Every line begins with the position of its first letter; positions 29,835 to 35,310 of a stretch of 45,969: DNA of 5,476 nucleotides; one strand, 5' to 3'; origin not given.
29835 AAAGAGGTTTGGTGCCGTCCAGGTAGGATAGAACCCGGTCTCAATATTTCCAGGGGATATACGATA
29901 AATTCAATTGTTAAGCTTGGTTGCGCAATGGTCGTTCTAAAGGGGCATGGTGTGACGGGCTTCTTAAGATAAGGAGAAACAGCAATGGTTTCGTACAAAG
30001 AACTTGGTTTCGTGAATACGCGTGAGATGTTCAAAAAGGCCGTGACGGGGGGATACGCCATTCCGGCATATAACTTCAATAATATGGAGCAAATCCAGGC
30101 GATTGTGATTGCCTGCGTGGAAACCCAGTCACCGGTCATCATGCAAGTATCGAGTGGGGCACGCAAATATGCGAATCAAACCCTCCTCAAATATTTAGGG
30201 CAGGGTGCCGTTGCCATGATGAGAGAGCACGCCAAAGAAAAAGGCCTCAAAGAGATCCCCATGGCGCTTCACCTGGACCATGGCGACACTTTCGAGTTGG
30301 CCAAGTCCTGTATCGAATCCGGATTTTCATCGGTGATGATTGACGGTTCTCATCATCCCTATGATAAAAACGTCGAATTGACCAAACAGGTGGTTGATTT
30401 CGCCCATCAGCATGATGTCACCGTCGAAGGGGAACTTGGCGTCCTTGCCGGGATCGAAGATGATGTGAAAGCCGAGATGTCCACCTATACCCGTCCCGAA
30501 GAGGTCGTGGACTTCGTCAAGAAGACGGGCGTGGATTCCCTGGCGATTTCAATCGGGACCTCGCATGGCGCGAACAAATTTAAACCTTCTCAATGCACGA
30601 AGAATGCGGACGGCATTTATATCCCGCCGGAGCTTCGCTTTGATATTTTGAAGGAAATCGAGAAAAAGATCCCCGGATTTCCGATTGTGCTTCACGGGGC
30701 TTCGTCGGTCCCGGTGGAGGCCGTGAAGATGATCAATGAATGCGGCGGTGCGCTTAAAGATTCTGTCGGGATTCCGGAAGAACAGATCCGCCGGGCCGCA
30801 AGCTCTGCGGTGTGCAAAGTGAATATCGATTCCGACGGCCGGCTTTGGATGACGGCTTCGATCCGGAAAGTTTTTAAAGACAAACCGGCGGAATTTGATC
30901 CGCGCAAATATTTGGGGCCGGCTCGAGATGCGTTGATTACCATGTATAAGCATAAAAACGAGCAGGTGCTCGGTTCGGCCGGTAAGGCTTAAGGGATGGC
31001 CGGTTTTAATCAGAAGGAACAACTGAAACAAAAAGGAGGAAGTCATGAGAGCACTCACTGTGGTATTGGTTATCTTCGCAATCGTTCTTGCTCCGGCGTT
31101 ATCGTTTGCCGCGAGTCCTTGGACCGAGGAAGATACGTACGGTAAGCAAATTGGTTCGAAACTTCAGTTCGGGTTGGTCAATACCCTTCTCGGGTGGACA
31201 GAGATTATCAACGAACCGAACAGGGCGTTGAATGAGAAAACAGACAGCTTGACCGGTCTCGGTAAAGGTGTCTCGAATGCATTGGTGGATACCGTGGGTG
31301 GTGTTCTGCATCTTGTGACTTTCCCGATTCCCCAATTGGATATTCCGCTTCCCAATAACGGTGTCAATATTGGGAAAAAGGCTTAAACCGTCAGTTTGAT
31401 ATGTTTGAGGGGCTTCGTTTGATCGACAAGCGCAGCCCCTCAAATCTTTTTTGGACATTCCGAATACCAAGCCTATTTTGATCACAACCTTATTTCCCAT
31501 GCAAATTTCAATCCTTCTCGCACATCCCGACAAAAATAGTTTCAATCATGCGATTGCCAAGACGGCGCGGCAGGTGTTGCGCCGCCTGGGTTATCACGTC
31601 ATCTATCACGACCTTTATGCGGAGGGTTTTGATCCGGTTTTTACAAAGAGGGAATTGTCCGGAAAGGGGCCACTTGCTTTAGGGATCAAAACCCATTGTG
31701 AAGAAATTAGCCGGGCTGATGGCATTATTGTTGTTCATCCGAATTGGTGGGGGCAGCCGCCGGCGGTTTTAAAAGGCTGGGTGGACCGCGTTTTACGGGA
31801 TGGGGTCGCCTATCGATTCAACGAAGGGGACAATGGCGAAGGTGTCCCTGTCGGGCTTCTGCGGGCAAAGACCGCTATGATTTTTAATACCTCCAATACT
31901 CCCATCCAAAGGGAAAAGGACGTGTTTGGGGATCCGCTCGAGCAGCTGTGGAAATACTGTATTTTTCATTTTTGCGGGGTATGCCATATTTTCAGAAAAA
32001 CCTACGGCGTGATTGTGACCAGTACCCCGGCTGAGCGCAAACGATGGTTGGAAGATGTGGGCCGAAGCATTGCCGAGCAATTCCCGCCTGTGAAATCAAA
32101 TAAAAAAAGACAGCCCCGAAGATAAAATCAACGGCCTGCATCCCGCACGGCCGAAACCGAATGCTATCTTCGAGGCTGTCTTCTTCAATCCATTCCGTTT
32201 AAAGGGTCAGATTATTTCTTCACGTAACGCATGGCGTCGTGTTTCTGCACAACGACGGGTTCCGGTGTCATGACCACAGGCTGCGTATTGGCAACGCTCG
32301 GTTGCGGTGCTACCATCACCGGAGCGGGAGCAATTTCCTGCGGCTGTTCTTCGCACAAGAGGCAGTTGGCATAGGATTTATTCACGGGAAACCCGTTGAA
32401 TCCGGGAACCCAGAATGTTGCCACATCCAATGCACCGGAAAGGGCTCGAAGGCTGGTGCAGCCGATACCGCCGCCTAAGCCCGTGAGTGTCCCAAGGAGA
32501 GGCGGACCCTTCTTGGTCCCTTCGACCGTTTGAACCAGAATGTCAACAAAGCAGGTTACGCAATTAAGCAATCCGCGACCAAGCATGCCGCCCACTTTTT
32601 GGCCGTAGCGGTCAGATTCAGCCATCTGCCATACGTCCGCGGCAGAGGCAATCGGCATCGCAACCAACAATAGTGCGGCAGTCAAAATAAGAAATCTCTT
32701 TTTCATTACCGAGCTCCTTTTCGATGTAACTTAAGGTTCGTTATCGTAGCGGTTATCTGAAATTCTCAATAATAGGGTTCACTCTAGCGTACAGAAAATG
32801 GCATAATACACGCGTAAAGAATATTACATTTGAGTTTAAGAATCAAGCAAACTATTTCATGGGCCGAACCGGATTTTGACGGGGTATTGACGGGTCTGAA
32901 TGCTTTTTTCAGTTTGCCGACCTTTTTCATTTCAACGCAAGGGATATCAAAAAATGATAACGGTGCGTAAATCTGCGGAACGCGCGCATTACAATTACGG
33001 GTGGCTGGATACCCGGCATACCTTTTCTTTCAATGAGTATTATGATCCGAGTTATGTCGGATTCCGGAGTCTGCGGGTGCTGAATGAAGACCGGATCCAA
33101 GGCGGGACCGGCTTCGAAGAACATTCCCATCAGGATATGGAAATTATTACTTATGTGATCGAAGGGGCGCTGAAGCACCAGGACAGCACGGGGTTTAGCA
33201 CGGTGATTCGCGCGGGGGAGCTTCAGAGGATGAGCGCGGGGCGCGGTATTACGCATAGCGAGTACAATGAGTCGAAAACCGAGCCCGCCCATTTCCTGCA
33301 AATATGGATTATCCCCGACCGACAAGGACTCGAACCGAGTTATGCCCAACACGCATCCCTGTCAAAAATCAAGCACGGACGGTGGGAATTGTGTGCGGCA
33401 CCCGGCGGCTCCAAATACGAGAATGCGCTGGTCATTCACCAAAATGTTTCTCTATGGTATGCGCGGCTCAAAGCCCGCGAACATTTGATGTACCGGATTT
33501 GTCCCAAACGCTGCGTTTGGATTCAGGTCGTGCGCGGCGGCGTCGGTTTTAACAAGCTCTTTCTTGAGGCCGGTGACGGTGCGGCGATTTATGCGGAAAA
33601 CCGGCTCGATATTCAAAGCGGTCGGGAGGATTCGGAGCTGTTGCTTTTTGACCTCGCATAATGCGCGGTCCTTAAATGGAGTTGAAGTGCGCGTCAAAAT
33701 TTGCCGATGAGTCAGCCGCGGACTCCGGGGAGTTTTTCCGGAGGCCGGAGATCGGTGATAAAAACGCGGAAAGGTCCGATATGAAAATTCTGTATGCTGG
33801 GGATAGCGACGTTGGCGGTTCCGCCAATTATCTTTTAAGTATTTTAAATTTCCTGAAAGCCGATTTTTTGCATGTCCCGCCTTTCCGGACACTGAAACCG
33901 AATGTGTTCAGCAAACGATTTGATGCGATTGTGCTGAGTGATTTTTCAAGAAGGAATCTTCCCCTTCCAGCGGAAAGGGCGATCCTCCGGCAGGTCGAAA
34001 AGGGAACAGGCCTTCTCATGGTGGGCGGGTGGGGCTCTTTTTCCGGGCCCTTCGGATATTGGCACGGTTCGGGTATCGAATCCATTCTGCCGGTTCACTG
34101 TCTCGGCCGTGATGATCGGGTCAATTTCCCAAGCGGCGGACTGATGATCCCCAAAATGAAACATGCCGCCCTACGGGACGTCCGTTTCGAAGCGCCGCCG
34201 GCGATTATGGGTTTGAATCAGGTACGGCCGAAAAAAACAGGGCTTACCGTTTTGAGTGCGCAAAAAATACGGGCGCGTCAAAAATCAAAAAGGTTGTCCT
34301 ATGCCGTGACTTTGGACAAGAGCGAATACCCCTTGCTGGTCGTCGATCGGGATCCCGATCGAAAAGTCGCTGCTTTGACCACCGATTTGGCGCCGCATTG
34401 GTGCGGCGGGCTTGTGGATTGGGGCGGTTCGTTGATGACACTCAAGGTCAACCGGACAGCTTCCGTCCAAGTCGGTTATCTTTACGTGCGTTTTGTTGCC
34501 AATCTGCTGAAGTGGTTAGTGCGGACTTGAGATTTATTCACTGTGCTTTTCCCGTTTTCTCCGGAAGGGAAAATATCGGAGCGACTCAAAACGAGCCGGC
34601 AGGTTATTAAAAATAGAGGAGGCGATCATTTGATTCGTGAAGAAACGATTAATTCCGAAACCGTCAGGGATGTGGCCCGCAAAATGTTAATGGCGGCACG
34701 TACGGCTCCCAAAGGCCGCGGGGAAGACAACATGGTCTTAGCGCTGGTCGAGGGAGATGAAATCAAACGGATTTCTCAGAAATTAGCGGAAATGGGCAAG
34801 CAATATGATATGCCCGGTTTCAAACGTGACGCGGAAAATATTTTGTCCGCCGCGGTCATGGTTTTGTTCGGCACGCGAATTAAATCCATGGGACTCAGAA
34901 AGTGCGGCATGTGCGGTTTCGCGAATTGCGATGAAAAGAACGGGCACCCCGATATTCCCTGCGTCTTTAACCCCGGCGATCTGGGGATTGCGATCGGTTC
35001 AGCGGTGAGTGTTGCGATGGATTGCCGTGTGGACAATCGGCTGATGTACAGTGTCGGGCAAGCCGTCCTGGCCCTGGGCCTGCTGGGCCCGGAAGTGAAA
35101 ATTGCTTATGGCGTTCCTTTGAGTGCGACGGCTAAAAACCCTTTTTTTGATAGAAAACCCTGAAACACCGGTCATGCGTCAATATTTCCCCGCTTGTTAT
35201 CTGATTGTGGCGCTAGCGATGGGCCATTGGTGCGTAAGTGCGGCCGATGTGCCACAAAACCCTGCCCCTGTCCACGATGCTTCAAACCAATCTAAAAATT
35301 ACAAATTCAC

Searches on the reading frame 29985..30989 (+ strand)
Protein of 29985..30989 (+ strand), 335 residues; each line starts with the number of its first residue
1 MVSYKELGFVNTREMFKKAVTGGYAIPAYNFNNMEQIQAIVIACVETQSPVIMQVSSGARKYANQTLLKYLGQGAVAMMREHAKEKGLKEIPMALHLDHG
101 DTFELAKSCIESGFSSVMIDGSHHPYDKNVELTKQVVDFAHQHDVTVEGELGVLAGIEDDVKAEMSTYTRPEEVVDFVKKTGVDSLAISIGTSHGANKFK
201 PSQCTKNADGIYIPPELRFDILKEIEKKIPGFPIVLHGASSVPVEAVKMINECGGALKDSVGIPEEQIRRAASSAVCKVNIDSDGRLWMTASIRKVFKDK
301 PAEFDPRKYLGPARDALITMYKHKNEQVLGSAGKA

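Call 21: search_protein_families(library=pfam, proteins=[window:29985-30989:+], max_evalue=0.0001)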
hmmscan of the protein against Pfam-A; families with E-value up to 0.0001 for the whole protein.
window:29985-30989:+ (335 aa): 1 family
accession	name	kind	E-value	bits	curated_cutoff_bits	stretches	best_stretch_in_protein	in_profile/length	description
PF01116.26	F_bP_aldolase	-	2.9e-94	316.1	25.5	1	10-334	1-277/277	Fructose-bisphosphate aldolase class-II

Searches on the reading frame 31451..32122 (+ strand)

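Call 21: search_protein_families(library=pfam, proteins=[window:31451-32122:+], max_evalue=0.0001)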
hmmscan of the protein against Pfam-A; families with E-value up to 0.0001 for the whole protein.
window:31451-32122:+ (224 aa): 2 families
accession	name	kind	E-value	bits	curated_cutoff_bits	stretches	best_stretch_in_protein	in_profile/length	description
PF02525.22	Flavodoxin_2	-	3.4e-33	115.5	27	1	17-177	1-167/198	Flavodoxin-like fold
PF03358.20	FMN_red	-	5.2e-11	42.8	24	1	17-124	1-99/152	NADPH-dependent FMN reductase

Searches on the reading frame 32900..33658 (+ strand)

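Call 21: search_protein_families(library=pfam, proteins=[window:32900-33658:+], max_evalue=0.0001)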
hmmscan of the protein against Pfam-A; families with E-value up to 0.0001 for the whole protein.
window:32900-33658:+ (253 aa): 3 families
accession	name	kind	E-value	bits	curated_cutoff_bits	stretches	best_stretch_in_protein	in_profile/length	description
PF02678.22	Pirin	-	5.3e-35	120.1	26.1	1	28-137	8-108/108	Pirin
PF17954.7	Pirin_C_2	-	4.1e-19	69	22.9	1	174-252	9-86/86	Quercetinase C-terminal cupin domain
PF07883.17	Cupin_2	-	2.4e-06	27.6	27.2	1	66-135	5-69/70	Cupin domain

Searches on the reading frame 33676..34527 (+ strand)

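Call 21: search_protein_families(library=pfam, proteins=[window:33676-34527:+], max_evalue=0.0001)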
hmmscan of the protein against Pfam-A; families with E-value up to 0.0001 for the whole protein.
window:33676-34527:+ (284 aa): 1 family
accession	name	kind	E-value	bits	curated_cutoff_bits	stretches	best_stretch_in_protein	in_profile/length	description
PF07090.17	GATase1_like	-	2.8e-17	63.6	27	1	103-251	100-233/247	Putative glutamine amidotransferase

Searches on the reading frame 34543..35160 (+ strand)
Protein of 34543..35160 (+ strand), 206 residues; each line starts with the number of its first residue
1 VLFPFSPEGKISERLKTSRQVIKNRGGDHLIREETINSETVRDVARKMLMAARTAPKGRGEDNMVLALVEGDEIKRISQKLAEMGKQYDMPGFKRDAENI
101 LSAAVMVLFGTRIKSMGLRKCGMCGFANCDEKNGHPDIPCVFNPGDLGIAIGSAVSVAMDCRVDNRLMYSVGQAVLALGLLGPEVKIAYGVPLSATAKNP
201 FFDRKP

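Call 21: search_protein_families(library=pfam, proteins=[window:34543-35160:+], max_evalue=0.0001)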
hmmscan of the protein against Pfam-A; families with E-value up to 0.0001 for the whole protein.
window:34543-35160:+ (206 aa): 1 family
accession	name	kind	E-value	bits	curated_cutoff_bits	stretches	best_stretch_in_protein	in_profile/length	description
PF09918.14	DUF2148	-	2.1e-27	95.3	25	1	139-204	4-68/68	Uncharacterized protein containing a ferredoxin domain (DUF2148)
